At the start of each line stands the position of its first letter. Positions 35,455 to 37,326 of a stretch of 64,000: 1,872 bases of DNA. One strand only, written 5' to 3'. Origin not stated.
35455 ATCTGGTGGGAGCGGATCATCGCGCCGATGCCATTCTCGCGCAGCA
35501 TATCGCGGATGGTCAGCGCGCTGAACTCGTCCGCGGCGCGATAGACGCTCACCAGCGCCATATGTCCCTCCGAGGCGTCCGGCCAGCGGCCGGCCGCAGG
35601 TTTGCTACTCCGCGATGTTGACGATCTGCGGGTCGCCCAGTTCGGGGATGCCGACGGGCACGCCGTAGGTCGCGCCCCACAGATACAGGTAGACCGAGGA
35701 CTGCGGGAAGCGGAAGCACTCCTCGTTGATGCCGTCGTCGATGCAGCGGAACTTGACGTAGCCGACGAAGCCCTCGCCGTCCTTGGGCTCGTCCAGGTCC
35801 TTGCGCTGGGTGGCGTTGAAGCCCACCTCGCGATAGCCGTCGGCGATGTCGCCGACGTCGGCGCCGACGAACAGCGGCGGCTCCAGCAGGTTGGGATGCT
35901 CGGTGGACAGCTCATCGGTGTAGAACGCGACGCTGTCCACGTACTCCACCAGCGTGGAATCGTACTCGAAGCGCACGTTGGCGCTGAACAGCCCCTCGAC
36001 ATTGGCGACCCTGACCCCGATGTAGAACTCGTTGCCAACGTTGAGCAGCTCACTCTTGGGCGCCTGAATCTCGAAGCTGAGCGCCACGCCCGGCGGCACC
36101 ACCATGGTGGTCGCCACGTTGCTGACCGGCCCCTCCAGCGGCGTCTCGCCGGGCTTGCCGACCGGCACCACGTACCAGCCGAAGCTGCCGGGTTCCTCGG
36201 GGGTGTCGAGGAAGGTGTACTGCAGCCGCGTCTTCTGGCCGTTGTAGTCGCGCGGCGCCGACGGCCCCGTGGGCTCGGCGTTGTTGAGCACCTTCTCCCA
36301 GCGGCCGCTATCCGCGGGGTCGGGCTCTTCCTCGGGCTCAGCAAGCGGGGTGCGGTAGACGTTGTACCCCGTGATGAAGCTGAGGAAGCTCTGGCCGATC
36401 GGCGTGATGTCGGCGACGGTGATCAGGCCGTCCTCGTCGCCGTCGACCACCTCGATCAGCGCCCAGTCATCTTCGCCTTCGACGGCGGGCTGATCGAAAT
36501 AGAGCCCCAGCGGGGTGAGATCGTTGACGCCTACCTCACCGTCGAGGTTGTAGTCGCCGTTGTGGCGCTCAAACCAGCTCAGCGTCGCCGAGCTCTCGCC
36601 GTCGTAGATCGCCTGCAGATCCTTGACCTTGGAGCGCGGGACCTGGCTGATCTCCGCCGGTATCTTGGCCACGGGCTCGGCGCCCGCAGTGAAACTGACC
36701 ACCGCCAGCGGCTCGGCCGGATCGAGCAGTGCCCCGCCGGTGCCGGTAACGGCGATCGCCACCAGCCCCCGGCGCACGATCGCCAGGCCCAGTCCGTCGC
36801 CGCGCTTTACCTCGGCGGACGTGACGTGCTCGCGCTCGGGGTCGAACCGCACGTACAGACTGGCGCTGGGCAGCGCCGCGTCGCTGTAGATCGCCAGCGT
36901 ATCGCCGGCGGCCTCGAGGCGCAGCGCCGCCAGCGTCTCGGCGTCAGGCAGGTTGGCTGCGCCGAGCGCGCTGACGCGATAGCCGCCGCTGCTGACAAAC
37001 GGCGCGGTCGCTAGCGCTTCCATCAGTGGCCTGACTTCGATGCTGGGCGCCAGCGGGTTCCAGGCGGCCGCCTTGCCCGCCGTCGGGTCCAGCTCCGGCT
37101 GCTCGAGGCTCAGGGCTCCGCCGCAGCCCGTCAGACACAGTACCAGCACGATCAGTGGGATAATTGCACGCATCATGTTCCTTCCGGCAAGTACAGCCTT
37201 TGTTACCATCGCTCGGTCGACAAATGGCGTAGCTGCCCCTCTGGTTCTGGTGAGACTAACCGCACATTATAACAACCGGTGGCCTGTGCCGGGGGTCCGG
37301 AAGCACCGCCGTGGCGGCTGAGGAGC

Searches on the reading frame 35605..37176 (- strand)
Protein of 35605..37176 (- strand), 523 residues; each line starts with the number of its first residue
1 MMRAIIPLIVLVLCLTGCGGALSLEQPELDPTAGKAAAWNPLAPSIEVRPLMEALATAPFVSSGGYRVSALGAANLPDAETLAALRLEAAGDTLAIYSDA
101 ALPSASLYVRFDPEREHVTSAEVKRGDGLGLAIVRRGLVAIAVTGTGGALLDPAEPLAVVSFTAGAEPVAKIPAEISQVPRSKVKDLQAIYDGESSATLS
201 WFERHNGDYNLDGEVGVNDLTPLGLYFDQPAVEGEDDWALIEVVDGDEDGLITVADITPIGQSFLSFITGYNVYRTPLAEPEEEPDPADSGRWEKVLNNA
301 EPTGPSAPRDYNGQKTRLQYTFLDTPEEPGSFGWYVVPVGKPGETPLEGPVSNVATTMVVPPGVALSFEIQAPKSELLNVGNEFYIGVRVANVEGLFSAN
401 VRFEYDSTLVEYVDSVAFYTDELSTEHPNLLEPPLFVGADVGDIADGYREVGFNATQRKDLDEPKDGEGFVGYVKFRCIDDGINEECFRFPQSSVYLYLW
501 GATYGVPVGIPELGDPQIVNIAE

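Call 3: search_protein_families(library=pfam, proteins=[window:35605-37176:-], max_evalue=0.1)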
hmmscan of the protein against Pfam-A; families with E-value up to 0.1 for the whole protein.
window:35605-37176:- (523 aa): 1 family
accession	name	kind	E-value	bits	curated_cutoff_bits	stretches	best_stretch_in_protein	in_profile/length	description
PF00963.24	Cohesin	-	0.00094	19.8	24.1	1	371-416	4-49/139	Cohesin domain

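Call 20: find_homologous_proteins(query=window:35605-37176:-, max_evalue=0.001)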
Query window:35605-37176:- (523 aa): 58 proteins with E <= 0.001 among 8000 candidates.
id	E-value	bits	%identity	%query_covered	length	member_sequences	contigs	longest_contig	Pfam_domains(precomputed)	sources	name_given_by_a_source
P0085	0.0e+0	1176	100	100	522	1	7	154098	-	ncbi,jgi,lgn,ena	-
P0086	3.8e-292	988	84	100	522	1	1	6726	-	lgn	-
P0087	2.9e-241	820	70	100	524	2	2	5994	-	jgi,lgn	jgi:hypothetical protein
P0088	2.8e-236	803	69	100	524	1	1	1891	-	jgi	jgi:hypothetical protein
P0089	2.2e-235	801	69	100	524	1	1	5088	-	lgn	-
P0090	4.4e-231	786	67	100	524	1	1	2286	-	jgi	-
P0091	1.4e-230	785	67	100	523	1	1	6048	-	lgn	-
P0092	2.5e-220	751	64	100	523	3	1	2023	PF00963.25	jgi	-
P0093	3.0e-212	724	63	100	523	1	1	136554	PF00963.25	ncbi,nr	ncbi:hypothetical protein JW859_12055 [bacterium]|nr:hypothetical protein [bacterium]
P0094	6.1e-196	670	60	99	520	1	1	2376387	-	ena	-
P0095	1.9e-163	563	53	100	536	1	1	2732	-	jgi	jgi:hypothetical protein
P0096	8.4e-156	538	50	99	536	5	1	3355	-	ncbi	-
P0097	1.3e-152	527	52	94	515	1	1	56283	PF00963.25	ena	-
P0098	4.8e-151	522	49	98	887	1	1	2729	PF00963.25,PF15892.12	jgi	-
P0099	8.2e-150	518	53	93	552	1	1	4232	PF00963.25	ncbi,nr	ncbi:hypothetical protein IIA79_06725 [bacterium]|nr:hypothetical protein [bacterium]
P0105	5.3e-140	486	49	93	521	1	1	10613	PF00963.25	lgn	-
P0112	3.5e-132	460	49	93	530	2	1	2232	PF00963.25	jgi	jgi:hypothetical protein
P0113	1.1e-129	452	47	99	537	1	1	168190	PF00963.25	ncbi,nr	ncbi:hypothetical protein IT575_00140 [bacterium]|nr:hypothetical protein [bacterium]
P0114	3.1e-128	447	54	76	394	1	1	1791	PF00963.25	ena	-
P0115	6.6e-127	443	48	93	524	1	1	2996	PF00963.25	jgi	-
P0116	1.0e-123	432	46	93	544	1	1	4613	PF00963.25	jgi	jgi:hypothetical protein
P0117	1.1e-123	432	45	96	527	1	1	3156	PF00963.25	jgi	jgi:hypothetical protein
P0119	1.9e-121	425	45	93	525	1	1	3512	PF00963.25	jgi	jgi:hypothetical protein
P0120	1.0e-117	412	44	100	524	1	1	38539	PF00963.25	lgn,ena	-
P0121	4.0e-117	410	47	93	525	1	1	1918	PF00963.25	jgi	jgi:hypothetical protein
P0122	9.0e-115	403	42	100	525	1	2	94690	PF00963.25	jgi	jgi:hypothetical protein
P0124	1.3e-114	402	44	96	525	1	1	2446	PF00963.25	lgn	-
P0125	9.9e-114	399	40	99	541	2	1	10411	PF00963.25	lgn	-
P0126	4.1e-113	397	42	97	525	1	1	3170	PF00963.25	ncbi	-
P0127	1.3e-111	392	44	96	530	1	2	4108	PF00404.25,PF00963.25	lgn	-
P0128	3.8e-107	377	52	68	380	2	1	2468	PF00963.25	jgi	jgi:hypothetical protein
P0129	4.4e-105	371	42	98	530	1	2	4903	PF00963.25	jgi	jgi:hypothetical protein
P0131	1.1e-101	359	52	66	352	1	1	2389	PF00963.25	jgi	jgi:hypothetical protein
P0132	3.4e-99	351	40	98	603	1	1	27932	PF00963.25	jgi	jgi:hypothetical protein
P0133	2.8e-94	335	46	74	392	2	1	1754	PF00963.25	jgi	jgi:hypothetical protein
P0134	2.4e-86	309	50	59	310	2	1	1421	PF00963.25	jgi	jgi:hypothetical protein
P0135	4.6e-82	295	51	54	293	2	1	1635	PF00963.25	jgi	jgi:hypothetical protein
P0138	4.2e-29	120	34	61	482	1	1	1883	PF00963.25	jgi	jgi:hypothetical protein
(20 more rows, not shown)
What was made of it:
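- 35605..37176 (-): Gene G, a 523-aa conserved lipoprotein. Order of parts: N-terminal beta-sandwich (aa 40-175), Fn3-nested dockerin (nt 36106-36642; dockerin 36394-36558), C-terminal cohesin (aa 360-523, nt 35608-36099). It is the candidate adaptor or anchor. calls 20 (more than 50 orthologues), 23 (Pfam Cohesin in 35 of 39 orthologues, best 7.3e-12; Dockerin_1 in 7), 31 (AF2 pLDDT 89, pTM 0.86), 33 (Foldseek: cohesins, prob 1.0, TM up to 0.74)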

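Call 23: search_protein_families(library=pfam, alignment_id=A3, max_evalue=0.01)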
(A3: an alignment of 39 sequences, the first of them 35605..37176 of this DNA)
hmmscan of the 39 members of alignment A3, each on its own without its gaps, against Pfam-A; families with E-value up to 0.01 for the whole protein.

A. member 1, window:35605-37176:- (523 aa): 1 family
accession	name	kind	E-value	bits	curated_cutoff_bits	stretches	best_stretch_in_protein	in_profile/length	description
PF00963.24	Cohesin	-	0.00094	19.8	24.1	1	371-416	4-49/139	Cohesin domain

B. families by the number of members that match (of 39 scanned): 3 families
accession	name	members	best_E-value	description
PF00963.24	Cohesin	35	7.3e-12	Cohesin domain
PF00404.24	Dockerin_1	7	4.9e-06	Dockerin type I domain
PF19106.5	DUF5793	1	0.0016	Family of unknown function (DUF5793)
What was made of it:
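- On Cohesin (Pfam PF00963): However, 35 of 39 G orthologues match at E of 0.01 or better, best 7.3e-12 (call 23).
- On Cellulosome (cohesin-dockerin enzyme complex): No CBM was detected (calls 3, 23).
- Pfam Cohesin is found in 35 of 39 G orthologues (call 23). Cohesin and nested dockerin co-occur in one highly conserved protein family, G, with more than 50 orthologues (calls 20, 23).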

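Call 29: search_protein_families(library=ncbifam, proteins=[window:35605-37176:-], max_evalue=0.1)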
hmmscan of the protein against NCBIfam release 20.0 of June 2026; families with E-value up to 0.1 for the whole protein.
window:35605-37176:- (523 aa): 0 families

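Call 30: find_encoding_contigs(protein=P0085, flank=3000, max_places=4)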
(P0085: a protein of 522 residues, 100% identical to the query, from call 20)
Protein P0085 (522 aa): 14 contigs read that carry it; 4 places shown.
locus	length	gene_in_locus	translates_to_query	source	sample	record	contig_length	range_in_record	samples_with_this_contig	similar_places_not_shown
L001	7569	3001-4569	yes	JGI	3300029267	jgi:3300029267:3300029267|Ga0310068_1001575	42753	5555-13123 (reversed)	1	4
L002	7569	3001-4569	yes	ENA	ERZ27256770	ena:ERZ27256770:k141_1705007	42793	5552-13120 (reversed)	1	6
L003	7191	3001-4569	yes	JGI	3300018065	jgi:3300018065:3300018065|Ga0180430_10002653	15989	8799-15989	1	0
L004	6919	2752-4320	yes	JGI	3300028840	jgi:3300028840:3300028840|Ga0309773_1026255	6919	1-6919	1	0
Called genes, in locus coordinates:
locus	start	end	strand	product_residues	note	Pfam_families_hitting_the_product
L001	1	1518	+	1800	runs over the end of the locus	-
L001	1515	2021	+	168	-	-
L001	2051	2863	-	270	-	PF11967:RecO_N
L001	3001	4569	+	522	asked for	-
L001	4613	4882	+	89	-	PF09413:DUF2007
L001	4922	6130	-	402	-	PF12801:Fer4_5 (weak), PF12837:Fer4_6 (faint), PF12838:Fer4_7 (weak), PF13183:Fer4_8 (faint), PF14697:Fer4_21 (faint), PF00037:Fer4 (weak), PF13187:Fer4_9 (weak), PF13237:Fer4_10 (weak)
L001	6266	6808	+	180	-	-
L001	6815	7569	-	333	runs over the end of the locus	PF00528:BPD_transp_1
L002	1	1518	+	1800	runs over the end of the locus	-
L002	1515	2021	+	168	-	-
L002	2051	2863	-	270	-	PF11967:RecO_N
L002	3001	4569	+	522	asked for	-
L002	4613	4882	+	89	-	PF09413:DUF2007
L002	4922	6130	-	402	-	PF12801:Fer4_5 (weak), PF12837:Fer4_6 (faint), PF12838:Fer4_7 (weak), PF13183:Fer4_8 (faint), PF14697:Fer4_21 (faint), PF00037:Fer4 (weak), PF13187:Fer4_9 (weak), PF13237:Fer4_10 (weak)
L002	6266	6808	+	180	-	-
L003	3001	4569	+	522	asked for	-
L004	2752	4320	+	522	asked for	-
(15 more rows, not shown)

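Call 31: predict_structure(alignment_id=A3)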
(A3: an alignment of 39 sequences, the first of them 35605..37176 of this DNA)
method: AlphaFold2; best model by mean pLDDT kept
length: 523 residues; sequences in the alignment: 39
mean_pLDDT: 89.2   pTM: 0.86
mean pLDDT of the five models: 89.2, 88.9, 88.3, 87.9, 87.8
residues with pLDDT >= 90: 395; 70-90: 79; 50-70: 28; < 50: 21
segments of 3 or more residues with pLDDT < 50: 17-37
pLDDT, mean of each block of 10 residues (from residue 1): 62 55 29 43 83 95 96 93 97 96 97 95 94 94 95 97 86 80 94 88 95 95 95 91 93 95 94 95 90 94 94 89 92 96 91 81 85 92 97 93 96 96 92 93 90 92 94 98 96 92 88 93 93
secondary structure, 60 per line:
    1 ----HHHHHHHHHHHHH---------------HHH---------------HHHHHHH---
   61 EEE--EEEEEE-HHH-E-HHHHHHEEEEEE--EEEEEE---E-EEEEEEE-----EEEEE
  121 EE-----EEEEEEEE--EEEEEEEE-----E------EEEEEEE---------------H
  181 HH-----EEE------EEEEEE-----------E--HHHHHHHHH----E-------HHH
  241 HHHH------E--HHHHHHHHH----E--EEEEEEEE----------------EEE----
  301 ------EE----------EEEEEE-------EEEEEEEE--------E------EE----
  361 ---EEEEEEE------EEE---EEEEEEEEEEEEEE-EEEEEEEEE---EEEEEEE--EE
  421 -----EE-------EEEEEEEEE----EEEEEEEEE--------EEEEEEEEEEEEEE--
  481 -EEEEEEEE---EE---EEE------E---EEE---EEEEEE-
elements in order: H5-17 H51-57 E61-63 E66-71 H79-84 E85-90 E93-98 E104-110 E116-122 E128-135 E138-145 E158-164 E188-190 E197-202 H217-225 H238-244 H254-262 E270-277 E294-296 E319-324 E332-339 E364-370 E377-379 E383-396 E398-406 E410-416 E435-443 E448-456 E465-478 E482-489 E498-500 E511-513 E517-522
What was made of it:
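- On Cohesin (Pfam PF00963): G model (pLDDT 89.2, pTM 0.86; call 31).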

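Call 33: fold_search(model_id=the predicted structure, library=pdb)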
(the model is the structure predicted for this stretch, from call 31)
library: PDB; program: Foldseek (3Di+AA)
matches with E <= 10: 1787; with E <= 0.001: 102
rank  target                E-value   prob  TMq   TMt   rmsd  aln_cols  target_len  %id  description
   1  3l8q_D                8.8e-09  1.00  0.25  0.36  22.1       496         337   10  Structure analysis of the type II cohesin dyad from the adaptor ScaA scaffoldin of Acetivibrio cellulolyticus (released 2010-05-05)
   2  3l8q_B                2.1e-08  1.00  0.25  0.36  22.5       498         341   10  Structure analysis of the type II cohesin dyad from the adaptor ScaA scaffoldin of Acetivibrio cellulolyticus (released 2010-05-05)
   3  3l8q_C                4.5e-08  1.00  0.24  0.36  21.9       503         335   10  Structure analysis of the type II cohesin dyad from the adaptor ScaA scaffoldin of Acetivibrio cellulolyticus (released 2010-05-05)
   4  3l8q_A                5.1e-08  1.00  0.24  0.35  22.4       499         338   10  Structure analysis of the type II cohesin dyad from the adaptor ScaA scaffoldin of Acetivibrio cellulolyticus (released 2010-05-05)
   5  5k39_A                3.2e-06  1.00  0.22  0.61   5.8       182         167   15  THE TYPE II COHESIN DOCKERIN COMPLEX FROM CLOSTRIDIUM THERMOCELLUM (released 2017-03-29)
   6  9iuj_A                3.6e-06  0.96  0.19  0.14  28.2       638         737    9  Integrin alpha-v beta-3 in complex with rhodostomin (released 2025-07-30)
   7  3fnk_A                3.8e-06  1.00  0.23  0.61   5.5       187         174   15  Crystal structure of the second type II cohesin module from the cellulosomal adaptor ScaA scaffoldin of Acetivibrio ce (released 2009-06-23)
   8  2y3n_A                4.2e-06  1.00  0.21  0.55   7.3       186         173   10  Type II cohesin-dockerin domain from Bacteroides cellolosolvens (released 2012-01-11)
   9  5m0y_A                6.9e-06  1.00  0.21  0.55   6.5       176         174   16  Crystal Structure of the CohScaA-XDocCipB type II complex from Clostridium thermocellum at 1.5Angstrom resolution (released 2017-09-06)
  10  4g1e_A                1.1e-05  0.97  0.19  0.11  18.6       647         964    8  Crystal structure of integrin alpha V beta 3 with coil-coiled tag. (released 2012-12-12)
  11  4ums                  1.1e-05  1.00  0.21  0.64   5.8       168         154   14  The crystal structure of the seventh ScaB type I cohesin from Pseudobacteroides cellulosolvens (released 2015-05-06)
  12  5nrm_A                1.2e-05  1.00  0.23  0.74   3.8       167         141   17  Crystal structure of the sixth cohesin from Acetivibrio cellulolyticus' scaffoldin B in complex with Cel5 dockerin S51 (released 2018-01-31)
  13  2xdh                  1.6e-05  1.00  0.21  0.69   4.1       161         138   14  Non-cellulosomal cohesin from the hyperthermophilic archaeon Archaeoglobus fulgidus (released 2010-05-26)
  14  4u3s_A                1.6e-05  1.00  0.23  0.62   4.9       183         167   14  Crystal structure of Coh3ScaB-XDoc_M1ScaA complex: A N-terminal interface mutant of type II Cohesin-X-Dockerin complex (released 2015-07-29)
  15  2y3n_C                2.0e-05  1.00  0.21  0.57   7.4       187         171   11  Type II cohesin-dockerin domain from Bacteroides cellolosolvens (released 2012-01-11)
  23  1aoh_B                4.0e-05  1.00  0.22  0.68   5.3       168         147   12  SINGLE COHESIN DOMAIN FROM THE SCAFFOLDING PROTEIN CIPA OF THE CLOSTRIDIUM THERMOCELLUM CELLULOSOME (released 1998-07-08)
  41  1aoh_A                9.5e-05  1.00  0.22  0.73   3.5       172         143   12  SINGLE COHESIN DOMAIN FROM THE SCAFFOLDING PROTEIN CIPA OF THE CLOSTRIDIUM THERMOCELLUM CELLULOSOME (released 1998-07-08)
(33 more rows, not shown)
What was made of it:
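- On Cohesin (Pfam PF00963): Foldseek against PDB gives type I and II cohesins at probability 1.00 and target TM up to 0.74 (5nrm_A, 1aoh, 4uyq_A, 2xdh, 3l8q) (call 33).
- Closest known: Type I cohesin-dockerin pairs of clostridial cellulosomes. Same: The cohesin fold of G matches 1aoh, 2ccl_A and others (call 33).
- Closest known: Non-cellulosomal cohesin/dockerin proteins. Same: 2xdh is among the structural matches of G (call 33).
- The G model matches type I and type II cohesins, including the A. fulgidus non-cellulosomal cohesin 2xdh, at probability 1.0 (call 33).
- Tried and rejected: Foldseek's top hit is a cohesin dyad aligned over about 500 columns (call 33).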

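Call 38: find_related_loci(query=A3, collection=genome_contigs, flank=10000)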
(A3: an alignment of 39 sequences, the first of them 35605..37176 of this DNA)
Query A3 (523 aa) in genome_contigs; peptide patterns used: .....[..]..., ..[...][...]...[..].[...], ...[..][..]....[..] (x = any residue, [..] = any of these).
83 stretches matched a pattern; 49 encode a relative of the query (tblastn E <= 1e-3); 49 distinct loci.
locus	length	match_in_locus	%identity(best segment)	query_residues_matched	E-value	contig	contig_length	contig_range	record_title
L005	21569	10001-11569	63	1-523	0e+0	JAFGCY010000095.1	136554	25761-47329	MAG: bacterium isolate Zod_Metabat.1143 k87_11175325, whole genome shotgun sequence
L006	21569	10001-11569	47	10-523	5e-136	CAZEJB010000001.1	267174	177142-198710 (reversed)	MAG TPA_asm: uncultured Planctomycetales bacterium isolate binchicken_co199_143 genome assembly, contig: NODE_39_length_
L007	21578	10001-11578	47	4-523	4e-132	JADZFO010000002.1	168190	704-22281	MAG: bacterium isolate SJ870 c_000000002188, whole genome shotgun sequence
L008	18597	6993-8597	40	5-523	2e-118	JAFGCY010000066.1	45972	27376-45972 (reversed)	MAG: bacterium isolate Zod_Metabat.1143 k87_7380234, whole genome shotgun sequence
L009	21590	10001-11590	41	8-521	7e-105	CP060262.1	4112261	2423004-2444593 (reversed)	MAG: Planctomycetales bacterium isolate HK-STAS-UBP7_A-1 chromosome, complete genome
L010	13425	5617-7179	41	2-521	3e-104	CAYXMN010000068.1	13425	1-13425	MAG TPA_asm: uncultured Planctomycetales bacterium isolate SRP192927_co7_193 genome assembly, contig: NODE_9003_length_1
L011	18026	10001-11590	41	8-521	5e-104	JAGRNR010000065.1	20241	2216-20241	MAG: bacterium isolate UBP7 HKST-UBA01 NODE_65_length_20241_cov_16.354741, whole genome shotgun sequence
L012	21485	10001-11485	42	37-516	3e-100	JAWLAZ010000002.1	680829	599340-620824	MAG: bacterium isolate AC1.30 AC1.30.fa-2, whole genome shotgun sequence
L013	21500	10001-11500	41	37-521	4e-97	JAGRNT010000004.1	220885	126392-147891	MAG: bacterium isolate UBP7 HKST-UBA03 NODE_4_length_220885_cov_6.197502, whole genome shotgun sequence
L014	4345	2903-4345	41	18-482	8e-89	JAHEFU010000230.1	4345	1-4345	MAG: Planctomycetales bacterium isolate Ww346 NODE_77929_length_4345_cov_2.861032, whole genome shotgun sequence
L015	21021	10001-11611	35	4-521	3e-72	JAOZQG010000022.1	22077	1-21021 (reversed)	MAG: bacterium isolate GMC4.metabat2.94 GMC4_2082_length_22077_cov_7.480202, whole genome shotgun sequence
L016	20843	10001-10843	34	84-353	3e-25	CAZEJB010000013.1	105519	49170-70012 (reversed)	MAG TPA_asm: uncultured Planctomycetales bacterium isolate binchicken_co199_143 genome assembly, contig: NODE_255_length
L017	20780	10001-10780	34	107-359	5e-22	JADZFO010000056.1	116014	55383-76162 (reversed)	MAG: bacterium isolate SJ870 c_000001403656, whole genome shotgun sequence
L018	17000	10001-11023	30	8-365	2e-20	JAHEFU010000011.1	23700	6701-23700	MAG: Planctomycetales bacterium isolate Ww346 NODE_3704_length_23700_cov_2.912761, whole genome shotgun sequence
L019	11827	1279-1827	31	153-344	6e-19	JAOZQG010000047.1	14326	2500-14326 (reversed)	MAG: bacterium isolate GMC4.metabat2.94 GMC4_5157_length_14326_cov_7.659940, whole genome shotgun sequence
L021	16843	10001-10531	34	157-349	4e-18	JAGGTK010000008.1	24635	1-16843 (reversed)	MAG: bacterium isolate AUK046 PB_MANV_046_c_000000000207, whole genome shotgun sequence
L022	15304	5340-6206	27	87-371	5e-18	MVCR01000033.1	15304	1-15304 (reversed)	MAG: Planctomycetales bacterium 4484_113 ex4484_113_scaffold_4251, whole genome shotgun sequence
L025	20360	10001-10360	39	151-275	1e-17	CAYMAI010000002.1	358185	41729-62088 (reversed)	MAG TPA_asm: uncultured Planctomycetia bacterium isolate SRP239054_co1_35 genome assembly, contig: NODE_10_length_358185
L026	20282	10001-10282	46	184-275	3e-17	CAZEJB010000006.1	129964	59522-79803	MAG TPA_asm: uncultured Planctomycetales bacterium isolate binchicken_co199_143 genome assembly, contig: NODE_178_length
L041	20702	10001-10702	31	55-274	5e-14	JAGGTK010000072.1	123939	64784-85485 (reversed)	MAG: bacterium isolate AUK046 PB_MANV_046_c_000000000002, whole genome shotgun sequence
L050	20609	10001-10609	28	169-338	3e-10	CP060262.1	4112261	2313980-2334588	MAG: Planctomycetales bacterium isolate HK-STAS-UBP7_A-1 chromosome, complete genome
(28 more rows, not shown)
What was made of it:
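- That scan used G-specific peptide patterns, so the figure is a lower bound (call 38).
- Tried and rejected: Depositors label relatives 'UBP7', 'Planctomycetales bacterium' or 'bacterium' (call 38).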

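Call 59: search_protein_families(library=pfam, proteins=[L016:9563-13957:+, L018:9917-13927:+, L019:811-3747:+, L021:9554-12733:+, L022:5037-8237:+, L025:9509-11875:+, L041:9854-13984:+, L050:2798-6235:+, L026:9527-11518:+], max_evalue=0.0001)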
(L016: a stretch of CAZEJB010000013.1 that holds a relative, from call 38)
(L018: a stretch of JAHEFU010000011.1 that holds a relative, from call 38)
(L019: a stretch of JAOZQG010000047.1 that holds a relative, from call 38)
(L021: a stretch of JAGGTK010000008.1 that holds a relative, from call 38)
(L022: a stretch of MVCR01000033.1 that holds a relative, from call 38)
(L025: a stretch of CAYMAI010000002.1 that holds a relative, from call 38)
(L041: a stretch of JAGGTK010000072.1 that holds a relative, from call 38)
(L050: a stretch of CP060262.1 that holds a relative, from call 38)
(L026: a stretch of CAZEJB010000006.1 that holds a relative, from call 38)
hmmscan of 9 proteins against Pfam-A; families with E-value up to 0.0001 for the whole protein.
L016:9563-13957:+ (1464 aa): 2 families
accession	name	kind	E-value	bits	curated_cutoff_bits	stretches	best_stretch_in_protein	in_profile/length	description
PF00041.27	fn3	-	1.1e-12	48.4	25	0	956-1032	12-71/84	Fibronectin type III domain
PF13360.13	PQQ_2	-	1.6e-06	28.4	27.6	0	661-789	52-177/233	Outer membrane protein assembly factor BamB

L018:9917-13927:+ (1336 aa): 1 family
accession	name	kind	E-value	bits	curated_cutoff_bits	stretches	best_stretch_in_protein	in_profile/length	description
PF00041.27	fn3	-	1.3e-06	29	25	0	846-922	10-71/84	Fibronectin type III domain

L019:811-3747:+ (978 aa): 1 family
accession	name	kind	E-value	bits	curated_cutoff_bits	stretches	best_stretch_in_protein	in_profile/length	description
PF00041.27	fn3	-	2.1e-06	28.3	25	0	483-551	13-72/84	Fibronectin type III domain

L021:9554-12733:+ (1059 aa): 2 families
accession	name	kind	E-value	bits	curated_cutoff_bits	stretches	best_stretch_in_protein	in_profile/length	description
PF13620.12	CarboxypepD_reg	-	8.8e-12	45.7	32.3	1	733-808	2-81/82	Carboxypeptidase regulatory-like domain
PF13715.12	CarbopepD_reg_2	-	3e-05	24.4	32.2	0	739-806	8-74/88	CarboxypepD_reg-like domain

L022:5037-8237:+ (1066 aa): 6 families
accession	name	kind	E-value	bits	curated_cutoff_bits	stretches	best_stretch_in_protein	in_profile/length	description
PF00041.27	fn3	-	3e-21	75.8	25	2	490-577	2-75/84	Fibronectin type III domain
PF16656.11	Pur_ac_phosph_N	-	8.2e-10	39.6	30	0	500-572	11-82/93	Purple acid Phosphatase, N-terminal domain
PF18911.6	PKD_4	-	2.3e-09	37.6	27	1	596-681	4-80/85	PKD domain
PF10179.15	NDNF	-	1e-05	26.1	27.3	0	442-469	89-116/127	Neuron-derived neurotrophic factor, first Fn(III) domain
PF00404.24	Dockerin_1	-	1.3e-05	25.7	22.9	1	234-282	2-51/57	Dockerin type I domain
PF16794.11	fn3_4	-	1.9e-05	25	27.1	0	392-471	14-98/103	Fibronectin-III type domain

L025:9509-11875:+ (788 aa): 0 families

L041:9854-13984:+ (1376 aa): 4 families
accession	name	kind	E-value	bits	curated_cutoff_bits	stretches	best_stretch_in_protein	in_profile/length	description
PF13570.13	Beta-prop_ACSF4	-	4.1e-30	105.7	133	2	534-761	8-231/329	Beta-alanine-activating enzyme, beta-propeller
PF13360.13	PQQ_2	-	1.9e-23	83.8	27.6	2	531-684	65-227/233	Outer membrane protein assembly factor BamB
PF00041.27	fn3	-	1.7e-08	35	25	0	876-950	6-68/84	Fibronectin type III domain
PF01011.28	PQQ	-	3.2e-06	26.6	26.7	0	614-652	48-86/595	Glucose/ethanol/alcohol dehydrogenase, beta-propeller domain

L050:2798-6235:+ (1145 aa): 5 families
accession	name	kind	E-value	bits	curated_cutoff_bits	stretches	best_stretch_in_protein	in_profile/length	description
PF18911.6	PKD_4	-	2.9e-52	175.1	27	4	516-605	1-83/85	PKD domain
PF00801.26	PKD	-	1.3e-36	124.8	23.5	3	522-600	3-76/80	PKD domain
PF22352.2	K319L-like_PKD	-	3.7e-21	75.4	27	1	531-605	9-84/84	K319L-like, PKD domain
PF21027.3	Sde0182_C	-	7.9e-13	49.3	27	0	722-745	2-24/83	Cellulose-binding protein Sde0182, C-terminal domain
PF17963.7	Big_9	-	7.6e-08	33.6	23.6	0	524-604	10-89/89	Bacterial Ig domain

L026:9527-11518:+ (663 aa): 0 families

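Call 74: search_protein_families(library=phrogs, proteins=[window:35605-37176:-], max_evalue=0.001)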
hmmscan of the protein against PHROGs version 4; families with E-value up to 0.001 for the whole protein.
window:35605-37176:- (523 aa): 0 families

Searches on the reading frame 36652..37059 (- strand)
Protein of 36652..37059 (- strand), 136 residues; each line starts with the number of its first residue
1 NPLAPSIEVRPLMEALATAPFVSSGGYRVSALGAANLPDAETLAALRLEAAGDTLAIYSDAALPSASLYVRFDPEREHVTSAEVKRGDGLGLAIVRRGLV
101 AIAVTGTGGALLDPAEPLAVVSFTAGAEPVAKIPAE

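Call 81: search_solved_structures(query=A8, max_evalue=5, show_alignments=1)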
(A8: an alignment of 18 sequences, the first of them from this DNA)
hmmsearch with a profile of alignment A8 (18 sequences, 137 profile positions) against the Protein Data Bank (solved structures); distinct sequences matched with E-value up to 5: 0.
